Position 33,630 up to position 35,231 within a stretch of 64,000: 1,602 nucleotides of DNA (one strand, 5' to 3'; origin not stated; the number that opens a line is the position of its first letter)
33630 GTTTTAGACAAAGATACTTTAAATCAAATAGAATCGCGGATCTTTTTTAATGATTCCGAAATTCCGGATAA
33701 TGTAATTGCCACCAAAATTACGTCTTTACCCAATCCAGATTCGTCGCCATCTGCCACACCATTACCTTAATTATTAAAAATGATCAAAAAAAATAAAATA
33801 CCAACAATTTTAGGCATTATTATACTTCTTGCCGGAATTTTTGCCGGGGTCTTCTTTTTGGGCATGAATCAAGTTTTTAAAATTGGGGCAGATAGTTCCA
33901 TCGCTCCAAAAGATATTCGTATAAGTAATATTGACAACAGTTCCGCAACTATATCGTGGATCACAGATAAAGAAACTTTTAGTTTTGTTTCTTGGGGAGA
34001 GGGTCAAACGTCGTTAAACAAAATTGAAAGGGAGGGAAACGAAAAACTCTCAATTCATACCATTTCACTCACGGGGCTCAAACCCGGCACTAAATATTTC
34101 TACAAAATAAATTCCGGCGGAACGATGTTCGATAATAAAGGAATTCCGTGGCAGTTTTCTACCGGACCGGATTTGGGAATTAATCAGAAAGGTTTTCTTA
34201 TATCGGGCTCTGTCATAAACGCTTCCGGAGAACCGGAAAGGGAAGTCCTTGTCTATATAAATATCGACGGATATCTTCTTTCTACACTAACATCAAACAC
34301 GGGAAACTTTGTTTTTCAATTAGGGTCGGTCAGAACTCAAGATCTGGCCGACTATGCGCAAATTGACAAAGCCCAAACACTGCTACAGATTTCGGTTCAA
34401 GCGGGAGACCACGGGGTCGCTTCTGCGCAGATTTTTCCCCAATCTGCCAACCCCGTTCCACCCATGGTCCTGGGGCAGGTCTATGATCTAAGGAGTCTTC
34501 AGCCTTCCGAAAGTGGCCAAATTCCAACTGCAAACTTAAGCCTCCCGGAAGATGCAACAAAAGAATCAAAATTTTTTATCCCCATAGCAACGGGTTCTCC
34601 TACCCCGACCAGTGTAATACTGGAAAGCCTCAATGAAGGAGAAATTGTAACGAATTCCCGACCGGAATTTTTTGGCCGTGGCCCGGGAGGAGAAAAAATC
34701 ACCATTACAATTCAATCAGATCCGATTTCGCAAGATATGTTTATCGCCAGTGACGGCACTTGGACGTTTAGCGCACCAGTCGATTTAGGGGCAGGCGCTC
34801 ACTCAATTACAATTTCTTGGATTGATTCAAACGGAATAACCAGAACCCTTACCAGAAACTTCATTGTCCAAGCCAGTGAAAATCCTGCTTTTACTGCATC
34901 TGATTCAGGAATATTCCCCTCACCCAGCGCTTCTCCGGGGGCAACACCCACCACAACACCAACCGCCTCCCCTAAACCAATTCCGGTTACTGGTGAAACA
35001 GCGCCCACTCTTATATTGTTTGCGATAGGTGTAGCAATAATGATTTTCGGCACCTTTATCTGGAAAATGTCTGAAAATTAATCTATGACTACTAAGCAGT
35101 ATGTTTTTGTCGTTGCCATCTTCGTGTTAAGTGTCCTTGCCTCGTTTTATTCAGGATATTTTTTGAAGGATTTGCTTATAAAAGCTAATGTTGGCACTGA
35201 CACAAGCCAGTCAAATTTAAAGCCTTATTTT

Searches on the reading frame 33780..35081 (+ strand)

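Call 67: search_protein_families(library=pfam, proteins=[window:33780-35081:+], max_evalue=0.0001)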
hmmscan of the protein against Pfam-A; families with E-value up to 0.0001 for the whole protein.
window:33780-35081:+ (433 aa): 3 families
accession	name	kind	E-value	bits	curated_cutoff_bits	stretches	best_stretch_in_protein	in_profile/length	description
PF16656.11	Pur_ac_phosph_N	-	9.6e-10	39.3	30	1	45-114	3-82/93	Purple acid Phosphatase, N-terminal domain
PF19077.6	Big_13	-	3.1e-06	28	27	1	288-358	22-94/102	Bacterial Ig-like domain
PF00041.27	fn3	-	3e-05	24.6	25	0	42-111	2-67/84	Fibronectin type III domain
